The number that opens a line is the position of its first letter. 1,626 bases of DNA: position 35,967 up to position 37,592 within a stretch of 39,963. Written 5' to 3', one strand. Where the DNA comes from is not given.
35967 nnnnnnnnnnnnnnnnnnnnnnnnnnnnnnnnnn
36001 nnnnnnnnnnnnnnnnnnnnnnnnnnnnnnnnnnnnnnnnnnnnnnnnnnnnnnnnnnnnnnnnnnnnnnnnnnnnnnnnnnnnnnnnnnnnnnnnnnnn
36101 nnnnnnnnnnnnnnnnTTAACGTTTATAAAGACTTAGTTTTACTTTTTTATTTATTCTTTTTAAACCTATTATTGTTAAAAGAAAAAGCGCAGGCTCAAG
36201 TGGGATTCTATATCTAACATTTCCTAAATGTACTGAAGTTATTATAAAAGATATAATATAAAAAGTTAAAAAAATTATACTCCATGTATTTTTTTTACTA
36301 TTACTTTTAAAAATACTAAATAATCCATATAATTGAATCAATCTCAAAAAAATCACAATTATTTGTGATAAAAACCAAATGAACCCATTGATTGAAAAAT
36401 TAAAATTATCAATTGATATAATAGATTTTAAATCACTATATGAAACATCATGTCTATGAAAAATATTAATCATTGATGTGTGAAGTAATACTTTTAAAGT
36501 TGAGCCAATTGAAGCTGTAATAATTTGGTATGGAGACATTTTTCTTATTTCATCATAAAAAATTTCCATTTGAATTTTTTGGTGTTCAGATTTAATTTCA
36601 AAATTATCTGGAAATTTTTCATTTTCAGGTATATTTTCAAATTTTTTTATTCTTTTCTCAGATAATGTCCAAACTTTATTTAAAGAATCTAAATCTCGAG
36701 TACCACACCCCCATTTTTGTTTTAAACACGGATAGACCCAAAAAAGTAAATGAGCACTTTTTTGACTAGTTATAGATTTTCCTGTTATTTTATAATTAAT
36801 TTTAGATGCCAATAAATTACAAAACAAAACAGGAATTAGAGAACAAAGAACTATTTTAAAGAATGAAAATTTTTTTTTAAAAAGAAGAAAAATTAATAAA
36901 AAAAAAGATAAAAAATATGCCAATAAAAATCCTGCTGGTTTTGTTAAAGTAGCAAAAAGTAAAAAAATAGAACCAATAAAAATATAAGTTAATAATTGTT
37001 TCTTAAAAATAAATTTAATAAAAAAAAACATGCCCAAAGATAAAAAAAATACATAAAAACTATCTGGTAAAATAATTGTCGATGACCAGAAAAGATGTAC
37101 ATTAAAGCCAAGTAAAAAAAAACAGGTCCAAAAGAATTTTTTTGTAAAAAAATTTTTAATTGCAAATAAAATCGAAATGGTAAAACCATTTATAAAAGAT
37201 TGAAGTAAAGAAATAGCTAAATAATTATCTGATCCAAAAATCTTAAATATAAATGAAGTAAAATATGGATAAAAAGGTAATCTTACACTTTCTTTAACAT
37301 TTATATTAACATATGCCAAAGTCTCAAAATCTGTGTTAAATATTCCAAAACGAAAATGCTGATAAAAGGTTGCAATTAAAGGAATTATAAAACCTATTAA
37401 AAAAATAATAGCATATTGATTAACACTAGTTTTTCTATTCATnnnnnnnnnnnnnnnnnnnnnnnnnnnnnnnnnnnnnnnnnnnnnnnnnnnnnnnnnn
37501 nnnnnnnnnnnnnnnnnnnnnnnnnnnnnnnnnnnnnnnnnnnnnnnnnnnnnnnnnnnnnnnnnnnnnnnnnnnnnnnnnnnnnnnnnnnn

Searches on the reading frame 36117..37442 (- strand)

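Call 7: search_protein_families(library=ncbifam, proteins=[window:36117-37442:-], max_evalue=0.001)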
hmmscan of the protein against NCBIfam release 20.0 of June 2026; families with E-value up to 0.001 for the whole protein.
window:36117-37442:- (441 aa): 0 families

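Call 10: search_protein_families(library=pfam, proteins=[window:36117-37442:-], max_evalue=0.01)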
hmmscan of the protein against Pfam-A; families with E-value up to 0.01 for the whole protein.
window:36117-37442:- (441 aa): 2 families
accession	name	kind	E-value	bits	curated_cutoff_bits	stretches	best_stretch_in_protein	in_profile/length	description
PF02366.24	PMT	-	0.0027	17.7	22.7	1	66-197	74-214/245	Dolichyl-phosphate-mannose-protein mannosyltransferase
PF13231.12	PMT_2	-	0.0032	18.2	26.1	1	56-205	4-154/160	Dolichyl-phosphate-mannose-protein mannosyltransferase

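Call 49: search_protein_families(library=ncbifam, proteins=[window:36117-37442:-], max_evalue=0.01)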
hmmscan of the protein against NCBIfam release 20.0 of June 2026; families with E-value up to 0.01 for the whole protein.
window:36117-37442:- (441 aa): 0 families
